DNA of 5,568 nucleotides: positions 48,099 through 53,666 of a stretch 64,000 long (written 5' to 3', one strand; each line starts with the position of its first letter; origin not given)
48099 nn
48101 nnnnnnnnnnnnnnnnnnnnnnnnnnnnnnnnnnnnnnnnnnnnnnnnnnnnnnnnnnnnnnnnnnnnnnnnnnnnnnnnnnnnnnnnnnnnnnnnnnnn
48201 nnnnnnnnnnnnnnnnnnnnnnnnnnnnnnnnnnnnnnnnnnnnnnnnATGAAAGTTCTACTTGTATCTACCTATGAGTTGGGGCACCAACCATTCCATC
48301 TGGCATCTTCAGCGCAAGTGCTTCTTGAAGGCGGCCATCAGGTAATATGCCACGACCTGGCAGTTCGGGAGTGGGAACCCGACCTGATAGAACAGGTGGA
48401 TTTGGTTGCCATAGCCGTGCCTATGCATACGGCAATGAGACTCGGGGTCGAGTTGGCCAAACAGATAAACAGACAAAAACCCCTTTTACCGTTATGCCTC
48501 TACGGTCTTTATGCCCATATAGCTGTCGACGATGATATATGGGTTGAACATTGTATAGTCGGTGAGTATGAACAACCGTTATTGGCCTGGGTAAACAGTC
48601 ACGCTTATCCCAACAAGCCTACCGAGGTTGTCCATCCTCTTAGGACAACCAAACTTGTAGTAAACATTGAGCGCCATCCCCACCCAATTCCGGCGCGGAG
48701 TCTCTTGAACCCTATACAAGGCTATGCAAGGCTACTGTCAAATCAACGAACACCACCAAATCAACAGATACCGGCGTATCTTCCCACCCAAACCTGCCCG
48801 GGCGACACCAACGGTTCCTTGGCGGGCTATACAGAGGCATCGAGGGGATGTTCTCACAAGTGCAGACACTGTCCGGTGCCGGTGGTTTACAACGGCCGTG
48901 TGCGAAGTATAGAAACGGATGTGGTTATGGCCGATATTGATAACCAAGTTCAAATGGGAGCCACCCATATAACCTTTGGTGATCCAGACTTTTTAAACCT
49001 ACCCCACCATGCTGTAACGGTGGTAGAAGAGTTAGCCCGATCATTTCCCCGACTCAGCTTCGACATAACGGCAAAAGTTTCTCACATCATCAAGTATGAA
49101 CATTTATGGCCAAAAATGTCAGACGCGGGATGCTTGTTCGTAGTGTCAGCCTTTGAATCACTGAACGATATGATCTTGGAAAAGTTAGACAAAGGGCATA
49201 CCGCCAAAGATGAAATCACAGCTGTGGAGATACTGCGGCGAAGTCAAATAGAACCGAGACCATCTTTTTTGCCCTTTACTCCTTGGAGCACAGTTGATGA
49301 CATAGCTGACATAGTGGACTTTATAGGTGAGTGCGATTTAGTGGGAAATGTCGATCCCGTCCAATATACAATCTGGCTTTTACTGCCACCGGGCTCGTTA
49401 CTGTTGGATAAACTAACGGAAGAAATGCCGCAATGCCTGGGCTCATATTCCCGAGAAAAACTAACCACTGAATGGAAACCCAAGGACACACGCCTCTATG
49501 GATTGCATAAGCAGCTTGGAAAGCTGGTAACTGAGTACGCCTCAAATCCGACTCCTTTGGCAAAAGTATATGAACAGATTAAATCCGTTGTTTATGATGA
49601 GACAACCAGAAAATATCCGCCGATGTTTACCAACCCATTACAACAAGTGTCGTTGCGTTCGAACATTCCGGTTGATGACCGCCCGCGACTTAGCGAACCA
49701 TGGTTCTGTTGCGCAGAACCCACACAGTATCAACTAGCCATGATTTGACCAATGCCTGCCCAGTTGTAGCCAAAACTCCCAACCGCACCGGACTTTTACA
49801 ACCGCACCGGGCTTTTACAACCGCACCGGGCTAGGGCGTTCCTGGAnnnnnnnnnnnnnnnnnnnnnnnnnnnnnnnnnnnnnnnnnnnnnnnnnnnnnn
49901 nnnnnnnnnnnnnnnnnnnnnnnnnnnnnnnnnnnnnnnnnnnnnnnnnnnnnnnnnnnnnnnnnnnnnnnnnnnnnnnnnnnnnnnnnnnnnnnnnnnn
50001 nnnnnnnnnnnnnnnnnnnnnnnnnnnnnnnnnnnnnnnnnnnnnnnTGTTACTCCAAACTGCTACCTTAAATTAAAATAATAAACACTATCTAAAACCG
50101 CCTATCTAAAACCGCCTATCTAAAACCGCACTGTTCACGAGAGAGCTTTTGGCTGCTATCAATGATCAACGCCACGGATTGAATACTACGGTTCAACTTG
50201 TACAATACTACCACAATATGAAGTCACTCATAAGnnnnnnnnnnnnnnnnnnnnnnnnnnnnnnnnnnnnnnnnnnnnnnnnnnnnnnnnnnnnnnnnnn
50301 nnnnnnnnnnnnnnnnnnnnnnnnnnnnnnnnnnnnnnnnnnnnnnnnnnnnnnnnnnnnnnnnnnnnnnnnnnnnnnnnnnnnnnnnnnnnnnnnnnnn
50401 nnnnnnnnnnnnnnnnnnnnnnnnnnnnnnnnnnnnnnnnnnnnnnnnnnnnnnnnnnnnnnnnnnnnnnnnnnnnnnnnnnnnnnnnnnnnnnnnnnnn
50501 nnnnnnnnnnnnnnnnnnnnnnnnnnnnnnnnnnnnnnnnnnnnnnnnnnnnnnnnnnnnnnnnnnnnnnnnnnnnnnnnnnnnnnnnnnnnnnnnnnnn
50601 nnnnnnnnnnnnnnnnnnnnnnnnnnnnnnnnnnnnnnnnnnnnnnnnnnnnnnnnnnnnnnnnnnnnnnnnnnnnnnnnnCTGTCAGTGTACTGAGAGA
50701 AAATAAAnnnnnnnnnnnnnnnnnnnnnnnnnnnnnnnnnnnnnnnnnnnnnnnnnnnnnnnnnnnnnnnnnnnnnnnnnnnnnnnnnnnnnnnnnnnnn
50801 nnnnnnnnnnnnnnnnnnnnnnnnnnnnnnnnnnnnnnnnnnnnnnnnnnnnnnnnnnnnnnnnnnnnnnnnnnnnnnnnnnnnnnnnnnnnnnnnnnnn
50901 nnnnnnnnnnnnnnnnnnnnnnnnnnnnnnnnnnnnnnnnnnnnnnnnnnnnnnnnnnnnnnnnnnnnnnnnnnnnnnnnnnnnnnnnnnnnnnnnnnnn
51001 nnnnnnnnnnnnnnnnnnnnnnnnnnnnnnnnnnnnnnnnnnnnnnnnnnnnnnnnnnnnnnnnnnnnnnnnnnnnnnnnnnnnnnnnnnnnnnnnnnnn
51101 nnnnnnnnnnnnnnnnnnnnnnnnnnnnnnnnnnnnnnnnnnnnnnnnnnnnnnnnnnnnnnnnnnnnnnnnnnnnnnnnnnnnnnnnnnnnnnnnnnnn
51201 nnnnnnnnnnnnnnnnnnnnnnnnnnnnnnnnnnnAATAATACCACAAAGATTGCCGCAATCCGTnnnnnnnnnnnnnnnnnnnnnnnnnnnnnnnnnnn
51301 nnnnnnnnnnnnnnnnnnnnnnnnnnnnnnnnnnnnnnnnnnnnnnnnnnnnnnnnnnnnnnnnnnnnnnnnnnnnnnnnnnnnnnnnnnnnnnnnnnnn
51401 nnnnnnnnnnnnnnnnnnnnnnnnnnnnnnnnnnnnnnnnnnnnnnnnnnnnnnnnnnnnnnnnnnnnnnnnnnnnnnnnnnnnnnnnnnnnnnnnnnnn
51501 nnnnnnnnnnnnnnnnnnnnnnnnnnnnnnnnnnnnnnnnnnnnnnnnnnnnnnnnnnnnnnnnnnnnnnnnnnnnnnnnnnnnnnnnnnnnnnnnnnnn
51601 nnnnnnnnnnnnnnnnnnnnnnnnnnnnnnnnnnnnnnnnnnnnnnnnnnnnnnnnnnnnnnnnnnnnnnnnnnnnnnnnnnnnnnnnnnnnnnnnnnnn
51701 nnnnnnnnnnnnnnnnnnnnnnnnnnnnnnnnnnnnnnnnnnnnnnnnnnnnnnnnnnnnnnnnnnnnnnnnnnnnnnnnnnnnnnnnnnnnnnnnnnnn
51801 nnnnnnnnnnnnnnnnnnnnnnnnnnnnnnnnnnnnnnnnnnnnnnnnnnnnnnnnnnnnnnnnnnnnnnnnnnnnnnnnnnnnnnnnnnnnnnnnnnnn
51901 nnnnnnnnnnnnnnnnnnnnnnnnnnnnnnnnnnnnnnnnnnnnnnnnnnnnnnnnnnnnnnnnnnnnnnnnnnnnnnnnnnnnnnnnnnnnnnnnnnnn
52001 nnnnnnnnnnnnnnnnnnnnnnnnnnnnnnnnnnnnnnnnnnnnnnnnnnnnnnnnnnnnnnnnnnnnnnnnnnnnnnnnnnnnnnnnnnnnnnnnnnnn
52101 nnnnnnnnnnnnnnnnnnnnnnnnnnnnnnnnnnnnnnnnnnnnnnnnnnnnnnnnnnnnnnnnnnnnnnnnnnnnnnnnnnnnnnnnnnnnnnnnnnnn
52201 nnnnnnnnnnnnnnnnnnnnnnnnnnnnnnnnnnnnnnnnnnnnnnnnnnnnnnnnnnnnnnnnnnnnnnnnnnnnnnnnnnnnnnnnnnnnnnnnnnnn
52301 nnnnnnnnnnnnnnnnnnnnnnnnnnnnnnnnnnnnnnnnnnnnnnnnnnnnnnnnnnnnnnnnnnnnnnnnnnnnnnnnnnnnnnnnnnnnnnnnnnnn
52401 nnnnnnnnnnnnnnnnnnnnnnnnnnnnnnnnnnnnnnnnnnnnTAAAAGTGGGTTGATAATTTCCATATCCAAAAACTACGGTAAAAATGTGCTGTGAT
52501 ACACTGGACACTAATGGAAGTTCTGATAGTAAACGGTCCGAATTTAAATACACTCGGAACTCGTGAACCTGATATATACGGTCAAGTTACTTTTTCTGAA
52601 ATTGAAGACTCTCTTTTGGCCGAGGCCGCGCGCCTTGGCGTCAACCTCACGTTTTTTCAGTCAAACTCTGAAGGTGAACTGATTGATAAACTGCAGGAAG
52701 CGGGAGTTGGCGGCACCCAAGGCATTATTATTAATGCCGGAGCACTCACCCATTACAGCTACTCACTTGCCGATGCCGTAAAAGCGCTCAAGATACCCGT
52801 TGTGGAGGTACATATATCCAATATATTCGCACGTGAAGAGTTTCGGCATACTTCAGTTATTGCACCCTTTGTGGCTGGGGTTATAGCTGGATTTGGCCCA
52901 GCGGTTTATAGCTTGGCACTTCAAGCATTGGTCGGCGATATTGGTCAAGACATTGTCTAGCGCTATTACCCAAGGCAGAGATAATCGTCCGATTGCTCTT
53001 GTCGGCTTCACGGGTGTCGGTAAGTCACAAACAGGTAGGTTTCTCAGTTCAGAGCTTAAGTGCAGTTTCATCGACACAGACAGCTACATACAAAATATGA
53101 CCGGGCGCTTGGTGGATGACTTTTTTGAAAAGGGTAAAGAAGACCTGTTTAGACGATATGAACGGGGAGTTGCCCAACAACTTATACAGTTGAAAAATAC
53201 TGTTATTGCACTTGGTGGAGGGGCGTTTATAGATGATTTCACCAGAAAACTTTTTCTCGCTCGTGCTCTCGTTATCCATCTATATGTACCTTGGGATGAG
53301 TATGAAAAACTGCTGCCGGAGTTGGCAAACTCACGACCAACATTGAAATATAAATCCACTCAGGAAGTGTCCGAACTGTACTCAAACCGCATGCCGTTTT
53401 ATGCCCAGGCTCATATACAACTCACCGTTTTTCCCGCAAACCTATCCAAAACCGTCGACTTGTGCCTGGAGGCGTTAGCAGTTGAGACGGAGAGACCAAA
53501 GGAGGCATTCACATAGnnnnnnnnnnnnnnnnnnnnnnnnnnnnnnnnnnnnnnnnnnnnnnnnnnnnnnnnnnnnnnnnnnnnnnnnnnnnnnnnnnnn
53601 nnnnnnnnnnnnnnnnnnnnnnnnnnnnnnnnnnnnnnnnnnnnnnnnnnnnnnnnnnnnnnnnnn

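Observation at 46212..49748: Uncharacterised two-gene cassette: ATP-grasp ligase translationally coupled to a B12-like radical SAM enzyme with a CCAEP tail, divergent from an NfuA-type Fe-S carrier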

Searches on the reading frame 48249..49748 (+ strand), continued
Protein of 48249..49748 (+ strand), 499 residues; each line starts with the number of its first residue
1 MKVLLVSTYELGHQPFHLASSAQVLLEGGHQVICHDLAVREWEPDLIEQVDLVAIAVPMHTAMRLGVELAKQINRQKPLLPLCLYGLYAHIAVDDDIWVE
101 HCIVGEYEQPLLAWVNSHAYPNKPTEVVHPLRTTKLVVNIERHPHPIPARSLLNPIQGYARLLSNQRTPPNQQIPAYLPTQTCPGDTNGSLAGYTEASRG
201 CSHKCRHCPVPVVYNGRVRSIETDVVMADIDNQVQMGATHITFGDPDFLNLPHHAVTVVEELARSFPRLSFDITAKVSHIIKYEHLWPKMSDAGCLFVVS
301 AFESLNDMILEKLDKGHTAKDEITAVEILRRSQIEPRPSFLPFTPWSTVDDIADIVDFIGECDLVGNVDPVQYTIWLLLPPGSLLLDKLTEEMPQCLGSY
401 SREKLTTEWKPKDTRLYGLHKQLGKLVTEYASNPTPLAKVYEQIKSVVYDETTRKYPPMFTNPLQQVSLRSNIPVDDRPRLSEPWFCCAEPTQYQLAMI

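Call 114: search_protein_families(library=ncbifam, proteins=[L175:8449-9465:+, L175:9465-10625:+, L175:10625-11494:+, L175:11494-12144:+, L175:12168-12881:+, L175:12923-13570:+, L175:5126-6421:-, L176:12334-13623:+, L176:8499-9530:+, L175:7001-8428:+], max_evalue=0.00001)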
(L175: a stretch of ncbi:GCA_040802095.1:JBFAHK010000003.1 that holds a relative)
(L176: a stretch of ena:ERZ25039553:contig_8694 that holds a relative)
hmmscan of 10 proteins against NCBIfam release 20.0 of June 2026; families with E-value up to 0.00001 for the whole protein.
L175:8449-9465:+ (339 aa): 6 families
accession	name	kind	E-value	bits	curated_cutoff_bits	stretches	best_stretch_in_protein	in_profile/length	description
TIGR04543.1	ketoArg_3Met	equivalog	7.2e-36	123.9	425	1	17-319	14-317/336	2-ketoarginine methyltransferase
NF050150.1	RiPP_MTase_ApyS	equivalog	1.4e-28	100.1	400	1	12-319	6-309/323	RiPP biosynthesis methyltransferase ApyS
NF043040.1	corrin_prot_MT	hypoth_equivalog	3.7e-13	49.4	180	1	144-267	32-148/216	corrinoid protein-associated methyltransferase CpaM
NF041820.1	daptide_MTase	equivalog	4.2e-08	32.9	175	1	144-316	27-187/243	daptide-type RiPP biosynthesis methyltransferase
NF045667.1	MTase_DVU1556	equivalog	1.4e-07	31.2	155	1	147-316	15-163/213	DVU_1556 family methyltransferase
TIGR04074.1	bacter_Hen1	equivalog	1.4e-06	27.1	340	1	126-174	254-302/462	3' terminal RNA ribose 2'-O-methyltransferase Hen1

L175:9465-10625:+ (387 aa): 65 families (the best 25 are shown)
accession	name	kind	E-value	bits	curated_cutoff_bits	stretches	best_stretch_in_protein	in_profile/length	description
NF005601.0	PRK07337.1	equivalog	2.2e-80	270.7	496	1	15-378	19-392/394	pyridoxal phosphate-dependent aminotransferase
NF006514.0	PRK08960.1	equivalog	8.6e-79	265.1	554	1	16-379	17-386/388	pyridoxal phosphate-dependent aminotransferase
NF041364.1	GntC_guanitoxin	equivalog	1.7e-72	244.3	415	1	36-377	3-356/356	guanitoxin biosynthesis PLP-dependent (S)-gamma-hydroxy-L-arginine cyclodehydratase GntC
NF041091.1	asp_aminotase_Arch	equivalog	3.1e-69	233.6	550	1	16-378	12-375/376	aspartate aminotransferase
NF004770.0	PRK06108.1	subfamily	6.3e-69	232.7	422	1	27-380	32-394/396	pyridoxal phosphate-dependent aminotransferase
NF005817.0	PRK07683.1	equivalog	1.1e-64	218.5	575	1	32-381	29-384/387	aminotransferase A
NF005588.0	PRK07309.1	equivalog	9.6e-62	209.1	576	1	33-381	32-389/391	pyridoxal phosphate-dependent aminotransferase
NF005816.0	PRK07682.1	equivalog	1.8e-61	208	620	1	31-381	29-386/390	aminotransferase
NF004975.0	PRK06348.1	equivalog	3.7e-61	207.2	549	1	18-375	16-380/384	pyridoxal phosphate-dependent aminotransferase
NF006229.0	PRK08361.1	equivalog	2e-59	201.6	624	1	31-378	33-388/391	aspartate aminotransferase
NF006756.0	PRK09276.1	subfamily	6.8e-58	196.4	507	1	24-376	24-384/387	LL-diaminopimelate aminotransferase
TIGR03540.1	DapC_direct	equivalog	1.3e-57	195.5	593.25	1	27-376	25-382/383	LL-diaminopimelate aminotransferase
NF005977.0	PRK08068.1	subfamily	6.1e-56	190.3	494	1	19-376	20-385/391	transaminase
NF006604.0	PRK09148.1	equivalog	4.1e-55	187.4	648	1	25-382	25-393/406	LL-diaminopimelate aminotransferase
NF006488.0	PRK08912.1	equivalog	1.5e-54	185.5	498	1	34-379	29-385/387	aminotransferase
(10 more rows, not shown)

L175:10625-11494:+ (290 aa): 1 family
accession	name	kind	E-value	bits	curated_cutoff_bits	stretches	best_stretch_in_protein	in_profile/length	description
NF041274.1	isoleu_diox_hilA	equivalog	1.6e-32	113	500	1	83-290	77-285/285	L-isoleucine 3(1)-dioxygenase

L175:11494-12144:+ (217 aa): 2 families
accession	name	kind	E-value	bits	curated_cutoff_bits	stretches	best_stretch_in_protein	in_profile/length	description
NF009710.0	PRK13239.1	equivalog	2.7e-15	56.3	193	1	13-188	21-191/210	alkylmercury lyase MerB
NF033555.1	lyase_MerB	exception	2.7e-14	53.3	200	1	20-188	7-170/181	organomercurial lyase MerB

L175:12168-12881:+ (238 aa): 0 families

L175:12923-13570:+ (216 aa): 2 families
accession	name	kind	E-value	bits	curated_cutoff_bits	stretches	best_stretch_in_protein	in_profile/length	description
NF009710.0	PRK13239.1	equivalog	1.6e-21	76.6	193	1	28-198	30-196/210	alkylmercury lyase MerB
NF033555.1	lyase_MerB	exception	2.6e-18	66.4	200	1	28-195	9-172/181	organomercurial lyase MerB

L175:5126-6421:- (431 aa): 6 families
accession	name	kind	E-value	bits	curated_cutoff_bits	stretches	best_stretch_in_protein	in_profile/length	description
TIGR01436.1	glu_cys_lig_pln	equivalog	1.8e-69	234.3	463.15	1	8-420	24-435/446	glutamate--cysteine ligase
TIGR03444.1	EgtA_Cys_ligase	equivalog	2.2e-27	95.9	370.8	1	62-384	60-373/390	ergothioneine biosynthesis glutamate--cysteine ligase EgtA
TIGR02050.1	gshA_cyan_rel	subfamily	9.8e-13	48.1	176.4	1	72-212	45-177/287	YbdK family carboxylate-amine ligase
NF010039.0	PRK13515.1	equivalog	1.9e-07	30.1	371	1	72-224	55-196/378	carboxylate-amine ligase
NF010041.0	PRK13517.1-1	subfamily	9.4e-07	28.4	332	1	8-211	7-181/368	glutamate--cysteine ligase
NF010043.0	PRK13517.1-3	equivalog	2.3e-06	26.7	409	0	72-225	59-201/381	glutamate--cysteine ligase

L176:12334-13623:+ (430 aa): 18 families
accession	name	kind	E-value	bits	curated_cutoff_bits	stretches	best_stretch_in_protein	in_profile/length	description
NF002563.0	PRK02186.1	subfamily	1e-49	169.6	625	1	26-422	8-395/890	argininosuccinate lyase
NF005543.0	PRK07206.1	subfamily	7.2e-23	80.9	302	1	83-315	69-305/416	hypothetical protein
TIGR02144.1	LysX_arch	equivalog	3.2e-12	46.1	275.6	1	99-222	64-184/281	lysine biosynthesis protein LysX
NF053745.1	AAntcapLigBacD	equivalog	1.1e-11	43.8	850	1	91-306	106-337/471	alanine--anticapsin ligase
NF010623.0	PRK14016.1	subfamily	2.2e-11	42.7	877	1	119-213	212-299/871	cyanophycin synthetase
NF002378.0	PRK01372.1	subfamily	2.9e-11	42.6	243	1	119-297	98-270/305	D-alanine--D-alanine ligase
NF041595.1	dap_A_syn_DdaF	equivalog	3.5e-10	39.2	840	1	92-306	85-300/424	dapdiamide A synthase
NF009404.0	PRK12767.1-3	equivalog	1.9e-09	36.9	316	1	113-236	103-230/344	carbamoyl phosphate synthase-like protein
TIGR02068.2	cya_phycin_syn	equivalog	5.9e-09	34.5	850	1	115-212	207-297/862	cyanophycin synthetase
TIGR00768.1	rimK_fam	subfamily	6.3e-09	35.6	143.4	1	113-175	79-141/276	RimK family alpha-L-glutamate ligase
TIGR01205.1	D_ala_D_alaTIGR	subfamily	3.6e-08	32.8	245.65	1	117-223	102-205/318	D-alanine--D-alanine ligase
TIGR00877.1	purD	equivalog_domain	5.6e-08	32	288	1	121-232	104-214/425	phosphoribosylamine--glycine ligase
NF009402.0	PRK12767.1-1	equivalog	1.1e-07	31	218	1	108-182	102-174/329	carbamoyl phosphate synthase-like protein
NF009405.0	PRK12767.1-4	equivalog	3e-07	29.8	390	1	115-300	106-268/320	carbamoyl phosphate synthase-like protein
TIGR02712.1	urea_carbox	equivalog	9.6e-07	26.9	1303.85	1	114-187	107-181/1201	urea carboxylase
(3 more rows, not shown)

L176:8499-9530:+ (344 aa): 5 families
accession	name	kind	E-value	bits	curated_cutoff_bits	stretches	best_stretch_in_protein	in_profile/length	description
TIGR04543.1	ketoArg_3Met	equivalog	3.5e-39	134.8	425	1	22-322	14-315/336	2-ketoarginine methyltransferase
NF050150.1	RiPP_MTase_ApyS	equivalog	1.4e-26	93.5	400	1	17-319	6-304/323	RiPP biosynthesis methyltransferase ApyS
NF043040.1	corrin_prot_MT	hypoth_equivalog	1.1e-13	51.1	180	1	130-327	13-205/216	corrinoid protein-associated methyltransferase CpaM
NF041820.1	daptide_MTase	equivalog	5.2e-07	29.4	175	1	147-282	26-154/243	daptide-type RiPP biosynthesis methyltransferase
NF045667.1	MTase_DVU1556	equivalog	4.6e-06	26.2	155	0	157-321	22-163/213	DVU_1556 family methyltransferase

L175:7001-8428:+ (476 aa): 8 families
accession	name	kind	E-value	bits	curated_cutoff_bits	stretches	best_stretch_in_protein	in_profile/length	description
NF040546.1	rSAM_CUAEP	equivalog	9.1e-196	651.1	500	1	3-473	1-467/468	CUAEP/CCAEP-tail radical SAM (seleno)protein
NF040542.1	rSAM_RCCLKC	equivalog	3.4e-94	316.4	450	1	4-405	2-411/423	arsinothricin biosynthesis radical SAM protein ArsL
TIGR04295.1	B12_rSAM_oligo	hypoth_equivalog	6.2e-12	44.9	400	1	175-287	203-306/422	TIGR04295 family B12-binding domain-containing radical SAM protein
TIGR04072.2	rSAM_ladder_B12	equivalog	2.3e-10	39.7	360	1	93-339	113-346/443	lipid biosynthesis B12-binding/radical SAM protein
TIGR04479.1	bcpD_PhpK_rSAM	subfamily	2e-08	33.1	600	1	174-330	243-397/504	PhpK family radical SAM P-methyltransferase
TIGR04013.1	B12_SAM_MJ_1487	hypoth_equivalog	8.6e-07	28.1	251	1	69-223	59-202/382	TIGR04013 family B12-binding domain/radical SAM domain-containing protein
TIGR04014.1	B12_SAM_MJ_0865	equivalog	4.2e-06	25.8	360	0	89-345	78-339/434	methyl-coenzyme M reductase glutamine C-methyltransferase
TIGR04367.1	HpnR_B12_rSAM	equivalog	7.4e-06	24.7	650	0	14-314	21-325/490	hopanoid C-3 methylase HpnR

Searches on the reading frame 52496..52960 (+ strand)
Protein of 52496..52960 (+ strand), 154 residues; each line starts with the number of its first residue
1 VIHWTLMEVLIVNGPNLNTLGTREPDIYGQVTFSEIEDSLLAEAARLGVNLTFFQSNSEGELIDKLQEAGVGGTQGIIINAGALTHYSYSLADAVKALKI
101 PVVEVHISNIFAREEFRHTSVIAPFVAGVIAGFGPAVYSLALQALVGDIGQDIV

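Call 16: search_protein_families(library=ncbifam, proteins=[window:52496-52960:+], max_evalue=0.00001)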
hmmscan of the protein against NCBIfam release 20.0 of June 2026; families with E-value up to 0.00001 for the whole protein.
window:52496-52960:+ (154 aa): 5 families
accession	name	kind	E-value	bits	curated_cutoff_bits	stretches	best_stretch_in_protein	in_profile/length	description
NF003807.0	PRK05395.1-4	subfamily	1.2e-60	203.3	130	1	7-148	4-144/148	type II 3-dehydroquinate dehydratase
NF003805.0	PRK05395.1-2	subfamily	2.7e-60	202.2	146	1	7-148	2-142/147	type II 3-dehydroquinate dehydratase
TIGR01088.1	aroQ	equivalog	9.6e-56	187.3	169.85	1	9-146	2-138/141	type II 3-dehydroquinate dehydratase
NF003806.0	PRK05395.1-3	subfamily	1.2e-55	187.1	171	1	8-148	4-143/149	type II 3-dehydroquinate dehydratase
NF003804.0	PRK05395.1-1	subfamily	1.3e-49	167.8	195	1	7-147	5-145/151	type II 3-dehydroquinate dehydratase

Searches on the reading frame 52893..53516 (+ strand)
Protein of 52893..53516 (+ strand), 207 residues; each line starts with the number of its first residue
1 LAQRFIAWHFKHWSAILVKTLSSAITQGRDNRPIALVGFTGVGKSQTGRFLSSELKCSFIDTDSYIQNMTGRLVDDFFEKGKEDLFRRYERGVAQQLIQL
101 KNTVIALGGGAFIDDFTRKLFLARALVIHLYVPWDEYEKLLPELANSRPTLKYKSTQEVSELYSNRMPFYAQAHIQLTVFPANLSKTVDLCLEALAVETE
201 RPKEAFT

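Call 16: search_protein_families(library=ncbifam, proteins=[window:52893-53516:+], max_evalue=0.00001)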
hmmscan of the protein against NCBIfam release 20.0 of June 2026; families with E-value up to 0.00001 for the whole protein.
window:52893-53516:+ (207 aa): 12 families
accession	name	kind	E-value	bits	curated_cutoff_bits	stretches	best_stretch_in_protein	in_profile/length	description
NF010552.0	PRK13946.1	equivalog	1.1e-31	110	186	1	19-201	11-193/198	shikimate kinase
NF010554.0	PRK13948.1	equivalog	2.1e-30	105.7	217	1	32-189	11-167/192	shikimate kinase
NF010553.0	PRK13947.1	equivalog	5.3e-23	82.1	204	1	33-195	3-165/173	shikimate kinase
NF006610.0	PRK09169.1-4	subfamily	9.9e-22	75.4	4299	1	30-196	2864-3030/3056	hypothetical protein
NF010555.0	PRK13949.1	equivalog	1.1e-21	77.7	180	1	32-176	2-150/175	shikimate kinase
NF002988.0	PRK03731.1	equivalog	1.8e-19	70.2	161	1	32-174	3-147/174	shikimate kinase AroL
NF010556.0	PRK13951.1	equivalog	1.2e-18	67.3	560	1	34-174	3-139/492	bifunctional shikimate kinase AroK/3-dehydroquinate synthase AroB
NF003456.0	PRK05057.1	equivalog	1.9e-18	67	195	1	31-172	4-146/173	shikimate kinase AroK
NF040667.1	hom_kin_desulfo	exception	1.9e-17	63.6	197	1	34-179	3-146/163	homoserine kinase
NF006015.0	PRK08154.1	subfamily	6.3e-17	61.7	204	1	16-189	121-296/314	anaerobic benzoate catabolism transcriptional regulator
NF010627.0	PRK14021.1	equivalog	4.4e-12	45.2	565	1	32-173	6-151/542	bifunctional shikimate kinase/3-dehydroquinate synthase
NF001866.0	PRK00625.1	equivalog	1.8e-08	34.7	142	1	34-167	3-136/173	shikimate kinase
